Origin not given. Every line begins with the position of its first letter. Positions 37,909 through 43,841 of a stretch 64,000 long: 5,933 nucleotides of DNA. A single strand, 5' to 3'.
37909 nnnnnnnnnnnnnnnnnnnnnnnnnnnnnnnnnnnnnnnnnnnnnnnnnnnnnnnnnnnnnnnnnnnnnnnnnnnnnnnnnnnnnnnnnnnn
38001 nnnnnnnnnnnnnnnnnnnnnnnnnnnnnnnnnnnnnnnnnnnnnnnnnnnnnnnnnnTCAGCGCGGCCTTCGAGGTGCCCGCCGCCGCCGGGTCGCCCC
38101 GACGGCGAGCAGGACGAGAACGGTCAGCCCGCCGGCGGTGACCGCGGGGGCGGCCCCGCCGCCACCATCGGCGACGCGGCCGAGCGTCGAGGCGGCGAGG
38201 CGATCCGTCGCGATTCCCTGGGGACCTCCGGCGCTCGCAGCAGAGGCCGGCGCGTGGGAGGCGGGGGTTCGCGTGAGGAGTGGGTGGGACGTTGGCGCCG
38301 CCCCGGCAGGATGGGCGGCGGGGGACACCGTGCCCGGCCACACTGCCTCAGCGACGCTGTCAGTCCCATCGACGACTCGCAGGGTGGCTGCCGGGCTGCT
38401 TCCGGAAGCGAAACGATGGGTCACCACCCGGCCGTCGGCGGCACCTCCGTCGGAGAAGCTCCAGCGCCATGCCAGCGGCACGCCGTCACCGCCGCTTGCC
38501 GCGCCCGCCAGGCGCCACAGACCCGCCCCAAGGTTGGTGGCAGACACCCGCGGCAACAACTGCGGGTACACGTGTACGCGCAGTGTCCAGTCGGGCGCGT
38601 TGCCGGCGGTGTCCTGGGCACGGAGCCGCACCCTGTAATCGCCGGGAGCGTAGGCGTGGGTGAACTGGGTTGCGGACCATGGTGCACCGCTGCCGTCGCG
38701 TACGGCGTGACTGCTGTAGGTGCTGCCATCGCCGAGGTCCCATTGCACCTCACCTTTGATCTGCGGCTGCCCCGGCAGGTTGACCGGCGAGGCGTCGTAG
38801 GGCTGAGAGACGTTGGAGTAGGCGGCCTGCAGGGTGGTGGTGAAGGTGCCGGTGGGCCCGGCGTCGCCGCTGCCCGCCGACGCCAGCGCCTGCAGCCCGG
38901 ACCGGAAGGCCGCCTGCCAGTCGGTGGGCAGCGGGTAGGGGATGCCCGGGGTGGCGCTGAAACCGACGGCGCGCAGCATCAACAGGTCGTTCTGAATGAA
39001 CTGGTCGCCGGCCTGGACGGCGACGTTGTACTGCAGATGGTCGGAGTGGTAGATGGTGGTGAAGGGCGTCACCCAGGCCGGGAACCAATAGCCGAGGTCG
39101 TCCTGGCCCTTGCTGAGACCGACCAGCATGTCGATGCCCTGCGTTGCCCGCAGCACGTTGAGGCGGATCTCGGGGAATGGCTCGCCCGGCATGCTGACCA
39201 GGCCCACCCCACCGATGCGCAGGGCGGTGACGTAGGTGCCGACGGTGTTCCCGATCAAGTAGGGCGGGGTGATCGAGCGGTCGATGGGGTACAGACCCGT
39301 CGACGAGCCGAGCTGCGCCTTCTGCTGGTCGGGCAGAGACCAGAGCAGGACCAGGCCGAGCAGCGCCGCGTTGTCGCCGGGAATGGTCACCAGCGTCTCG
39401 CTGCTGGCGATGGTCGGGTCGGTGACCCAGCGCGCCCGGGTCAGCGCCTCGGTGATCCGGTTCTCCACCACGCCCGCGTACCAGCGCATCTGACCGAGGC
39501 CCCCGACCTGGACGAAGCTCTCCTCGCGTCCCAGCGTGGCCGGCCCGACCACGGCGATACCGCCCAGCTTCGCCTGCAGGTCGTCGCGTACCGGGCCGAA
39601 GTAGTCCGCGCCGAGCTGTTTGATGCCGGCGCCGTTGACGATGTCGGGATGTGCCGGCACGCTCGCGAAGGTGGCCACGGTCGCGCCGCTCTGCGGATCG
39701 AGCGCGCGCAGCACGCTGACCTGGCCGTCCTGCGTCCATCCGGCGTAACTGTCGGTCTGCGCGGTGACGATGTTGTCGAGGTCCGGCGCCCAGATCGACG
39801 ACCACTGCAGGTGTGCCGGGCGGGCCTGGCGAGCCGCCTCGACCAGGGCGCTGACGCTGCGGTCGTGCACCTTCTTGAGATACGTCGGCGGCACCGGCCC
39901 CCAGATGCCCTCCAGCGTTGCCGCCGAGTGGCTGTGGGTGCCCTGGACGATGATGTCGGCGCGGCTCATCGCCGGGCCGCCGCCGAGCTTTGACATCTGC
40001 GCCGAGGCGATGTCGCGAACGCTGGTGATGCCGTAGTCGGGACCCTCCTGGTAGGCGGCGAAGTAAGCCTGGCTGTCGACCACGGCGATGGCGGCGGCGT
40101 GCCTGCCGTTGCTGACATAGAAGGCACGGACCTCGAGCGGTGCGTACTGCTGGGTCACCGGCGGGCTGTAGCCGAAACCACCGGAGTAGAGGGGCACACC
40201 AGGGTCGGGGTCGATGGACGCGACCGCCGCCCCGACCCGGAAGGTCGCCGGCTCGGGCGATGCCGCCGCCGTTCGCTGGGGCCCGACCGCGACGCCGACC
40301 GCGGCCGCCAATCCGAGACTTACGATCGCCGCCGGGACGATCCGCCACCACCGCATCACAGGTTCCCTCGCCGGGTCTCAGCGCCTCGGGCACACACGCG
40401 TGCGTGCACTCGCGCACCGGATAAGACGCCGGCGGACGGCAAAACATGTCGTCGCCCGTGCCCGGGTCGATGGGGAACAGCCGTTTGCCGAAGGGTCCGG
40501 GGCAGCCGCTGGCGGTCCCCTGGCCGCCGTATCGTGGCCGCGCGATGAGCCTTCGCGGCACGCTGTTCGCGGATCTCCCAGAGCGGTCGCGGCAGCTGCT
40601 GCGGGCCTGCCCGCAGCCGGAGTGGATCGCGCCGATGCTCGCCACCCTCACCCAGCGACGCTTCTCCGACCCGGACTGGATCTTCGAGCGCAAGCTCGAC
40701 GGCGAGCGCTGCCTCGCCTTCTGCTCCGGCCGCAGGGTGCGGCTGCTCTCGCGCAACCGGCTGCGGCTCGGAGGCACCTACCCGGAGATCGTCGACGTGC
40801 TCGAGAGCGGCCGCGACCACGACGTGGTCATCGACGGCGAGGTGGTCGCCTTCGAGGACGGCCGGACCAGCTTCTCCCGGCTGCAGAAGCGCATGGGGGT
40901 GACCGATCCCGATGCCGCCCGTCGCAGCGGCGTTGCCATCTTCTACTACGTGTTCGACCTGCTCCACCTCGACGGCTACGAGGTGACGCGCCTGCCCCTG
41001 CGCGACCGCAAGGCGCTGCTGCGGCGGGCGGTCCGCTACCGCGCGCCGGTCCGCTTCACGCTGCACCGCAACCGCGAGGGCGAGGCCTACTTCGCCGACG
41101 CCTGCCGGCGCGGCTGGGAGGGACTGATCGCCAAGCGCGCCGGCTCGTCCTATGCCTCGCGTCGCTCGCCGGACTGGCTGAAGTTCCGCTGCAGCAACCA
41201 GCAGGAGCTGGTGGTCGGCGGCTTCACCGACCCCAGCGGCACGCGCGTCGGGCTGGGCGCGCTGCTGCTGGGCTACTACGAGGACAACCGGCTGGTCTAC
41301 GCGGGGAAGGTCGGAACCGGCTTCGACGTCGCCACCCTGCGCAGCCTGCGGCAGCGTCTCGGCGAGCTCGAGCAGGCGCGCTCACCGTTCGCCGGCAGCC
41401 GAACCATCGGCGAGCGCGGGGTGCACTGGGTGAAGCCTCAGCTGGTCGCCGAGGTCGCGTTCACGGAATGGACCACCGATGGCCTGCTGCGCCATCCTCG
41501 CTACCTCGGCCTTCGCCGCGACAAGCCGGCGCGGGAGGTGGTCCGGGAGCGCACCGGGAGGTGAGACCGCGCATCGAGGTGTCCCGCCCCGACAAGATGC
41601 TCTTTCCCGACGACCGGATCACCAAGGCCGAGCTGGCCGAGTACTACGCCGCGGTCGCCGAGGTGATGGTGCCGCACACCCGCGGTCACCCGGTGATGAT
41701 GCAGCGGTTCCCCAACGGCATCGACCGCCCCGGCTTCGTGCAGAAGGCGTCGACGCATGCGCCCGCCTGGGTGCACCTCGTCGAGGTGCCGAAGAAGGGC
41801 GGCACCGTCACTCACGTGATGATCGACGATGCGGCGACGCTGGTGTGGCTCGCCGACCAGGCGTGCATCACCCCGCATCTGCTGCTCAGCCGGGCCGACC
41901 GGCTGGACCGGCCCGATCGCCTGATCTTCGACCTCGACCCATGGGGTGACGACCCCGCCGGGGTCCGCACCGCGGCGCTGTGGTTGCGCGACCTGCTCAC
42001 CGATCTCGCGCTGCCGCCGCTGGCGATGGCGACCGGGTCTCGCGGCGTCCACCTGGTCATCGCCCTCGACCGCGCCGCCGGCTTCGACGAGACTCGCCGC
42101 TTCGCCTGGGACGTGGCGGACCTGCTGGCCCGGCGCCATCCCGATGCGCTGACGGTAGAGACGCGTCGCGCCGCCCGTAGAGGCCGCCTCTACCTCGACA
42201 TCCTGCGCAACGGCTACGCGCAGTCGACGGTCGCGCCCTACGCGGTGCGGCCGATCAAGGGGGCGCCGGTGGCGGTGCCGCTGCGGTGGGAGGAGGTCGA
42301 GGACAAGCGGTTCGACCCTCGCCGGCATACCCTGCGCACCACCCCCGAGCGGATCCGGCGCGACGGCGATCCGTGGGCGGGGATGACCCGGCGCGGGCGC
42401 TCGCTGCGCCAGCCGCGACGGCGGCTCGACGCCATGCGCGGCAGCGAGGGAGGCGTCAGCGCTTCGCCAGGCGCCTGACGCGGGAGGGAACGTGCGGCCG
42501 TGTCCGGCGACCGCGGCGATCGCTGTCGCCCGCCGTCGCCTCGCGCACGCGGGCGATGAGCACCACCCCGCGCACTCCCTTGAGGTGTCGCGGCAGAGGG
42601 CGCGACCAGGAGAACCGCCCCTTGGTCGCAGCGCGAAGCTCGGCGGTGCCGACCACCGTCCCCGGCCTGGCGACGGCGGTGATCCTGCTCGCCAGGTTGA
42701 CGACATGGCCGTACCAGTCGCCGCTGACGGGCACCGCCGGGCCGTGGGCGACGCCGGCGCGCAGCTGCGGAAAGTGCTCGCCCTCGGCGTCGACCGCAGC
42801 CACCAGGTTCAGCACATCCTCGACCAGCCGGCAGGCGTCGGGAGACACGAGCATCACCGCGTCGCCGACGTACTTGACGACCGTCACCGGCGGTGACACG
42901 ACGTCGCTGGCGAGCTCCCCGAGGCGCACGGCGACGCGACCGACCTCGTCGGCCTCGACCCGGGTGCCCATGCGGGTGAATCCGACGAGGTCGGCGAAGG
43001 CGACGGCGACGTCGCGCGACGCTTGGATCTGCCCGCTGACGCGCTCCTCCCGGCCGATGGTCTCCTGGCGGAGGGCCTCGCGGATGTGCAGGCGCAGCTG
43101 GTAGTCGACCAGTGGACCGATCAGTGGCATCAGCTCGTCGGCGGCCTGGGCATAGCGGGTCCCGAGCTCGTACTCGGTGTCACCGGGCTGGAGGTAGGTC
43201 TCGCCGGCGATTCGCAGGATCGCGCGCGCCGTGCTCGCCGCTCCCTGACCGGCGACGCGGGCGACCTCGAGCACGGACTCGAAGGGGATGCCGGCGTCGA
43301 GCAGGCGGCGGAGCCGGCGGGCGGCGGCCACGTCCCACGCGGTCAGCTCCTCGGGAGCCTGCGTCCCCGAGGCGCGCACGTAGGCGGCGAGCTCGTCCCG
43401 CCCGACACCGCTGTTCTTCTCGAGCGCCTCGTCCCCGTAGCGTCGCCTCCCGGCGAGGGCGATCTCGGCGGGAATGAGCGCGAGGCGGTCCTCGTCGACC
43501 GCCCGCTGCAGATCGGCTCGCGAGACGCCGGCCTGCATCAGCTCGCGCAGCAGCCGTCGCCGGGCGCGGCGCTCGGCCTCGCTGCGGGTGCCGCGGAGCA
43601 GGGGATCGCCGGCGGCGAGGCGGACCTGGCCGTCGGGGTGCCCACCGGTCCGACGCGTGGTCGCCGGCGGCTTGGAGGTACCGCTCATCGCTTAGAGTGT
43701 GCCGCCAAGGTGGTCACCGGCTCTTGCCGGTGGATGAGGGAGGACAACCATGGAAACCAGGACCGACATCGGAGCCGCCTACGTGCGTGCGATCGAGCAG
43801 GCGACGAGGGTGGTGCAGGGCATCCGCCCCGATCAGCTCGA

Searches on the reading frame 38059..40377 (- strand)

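Call 9: search_protein_families(library=pfam, proteins=[window:38059-40377:-], max_evalue=0.01)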
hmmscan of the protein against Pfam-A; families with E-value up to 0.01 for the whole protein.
window:38059-40377:- (772 aa): 2 families
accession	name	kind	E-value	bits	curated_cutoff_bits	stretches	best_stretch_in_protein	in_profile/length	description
PF18911.6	PKD_4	-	1.2e-13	51.3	27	2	625-675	25-75/85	PKD domain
PF00801.26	PKD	-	3e-10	40.4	23.5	2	544-598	32-76/80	PKD domain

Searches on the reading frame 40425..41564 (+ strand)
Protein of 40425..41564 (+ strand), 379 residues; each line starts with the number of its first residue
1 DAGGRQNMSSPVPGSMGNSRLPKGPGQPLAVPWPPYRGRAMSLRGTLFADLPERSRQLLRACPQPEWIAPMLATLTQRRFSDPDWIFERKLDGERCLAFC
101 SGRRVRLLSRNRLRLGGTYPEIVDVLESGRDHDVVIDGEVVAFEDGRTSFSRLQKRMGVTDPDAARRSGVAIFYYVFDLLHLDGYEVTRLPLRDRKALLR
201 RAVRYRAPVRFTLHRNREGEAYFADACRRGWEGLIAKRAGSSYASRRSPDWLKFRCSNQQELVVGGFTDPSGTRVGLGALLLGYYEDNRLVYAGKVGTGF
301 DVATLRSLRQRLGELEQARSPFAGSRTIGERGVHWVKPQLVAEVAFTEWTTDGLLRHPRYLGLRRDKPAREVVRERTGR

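Call 9: search_protein_families(library=pfam, proteins=[window:40425-41564:+], max_evalue=0.01)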
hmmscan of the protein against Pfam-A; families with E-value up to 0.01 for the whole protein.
window:40425-41564:+ (379 aa): 3 families
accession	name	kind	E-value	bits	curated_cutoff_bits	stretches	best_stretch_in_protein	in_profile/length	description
PF04679.21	DNA_ligase_A_C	-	7.9e-32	110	27.5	1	275-367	3-94/94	ATP dependent DNA ligase C terminal region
PF01068.26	DNA_ligase_A_M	-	1.4e-28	100.4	26.2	1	70-254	1-203/204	ATP dependent DNA ligase domain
PF09414.15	RNA_ligase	-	2.2e-06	28.3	27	1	84-253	2-169/171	RNA ligase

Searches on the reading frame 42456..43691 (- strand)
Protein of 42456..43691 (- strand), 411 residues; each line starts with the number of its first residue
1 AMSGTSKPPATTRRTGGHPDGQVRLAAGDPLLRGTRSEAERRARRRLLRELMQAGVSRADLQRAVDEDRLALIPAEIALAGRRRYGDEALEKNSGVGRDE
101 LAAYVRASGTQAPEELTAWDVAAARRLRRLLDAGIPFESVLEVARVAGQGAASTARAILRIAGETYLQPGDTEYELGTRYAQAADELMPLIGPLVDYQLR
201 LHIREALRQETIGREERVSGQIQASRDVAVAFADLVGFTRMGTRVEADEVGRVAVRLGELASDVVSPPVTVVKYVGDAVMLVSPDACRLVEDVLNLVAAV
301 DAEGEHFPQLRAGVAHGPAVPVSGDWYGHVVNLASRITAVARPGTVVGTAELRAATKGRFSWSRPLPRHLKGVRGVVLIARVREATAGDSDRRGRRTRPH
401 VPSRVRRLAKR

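Call 36: search_protein_families(library=pfam, proteins=[window:42456-43691:-], max_evalue=0.001)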
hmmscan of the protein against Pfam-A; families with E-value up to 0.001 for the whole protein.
window:42456-43691:- (411 aa): 2 families
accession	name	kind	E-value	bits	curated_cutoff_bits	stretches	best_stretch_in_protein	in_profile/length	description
PF16701.10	Ad_Cy_reg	-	3.3e-17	63.4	28.6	1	29-206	6-185/186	Adenylate cyclase regulatory domain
PF00211.25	Guanylate_cyc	-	4.1e-07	30.2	21.9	1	223-363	4-163/183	Adenylate and Guanylate cyclase catalytic domain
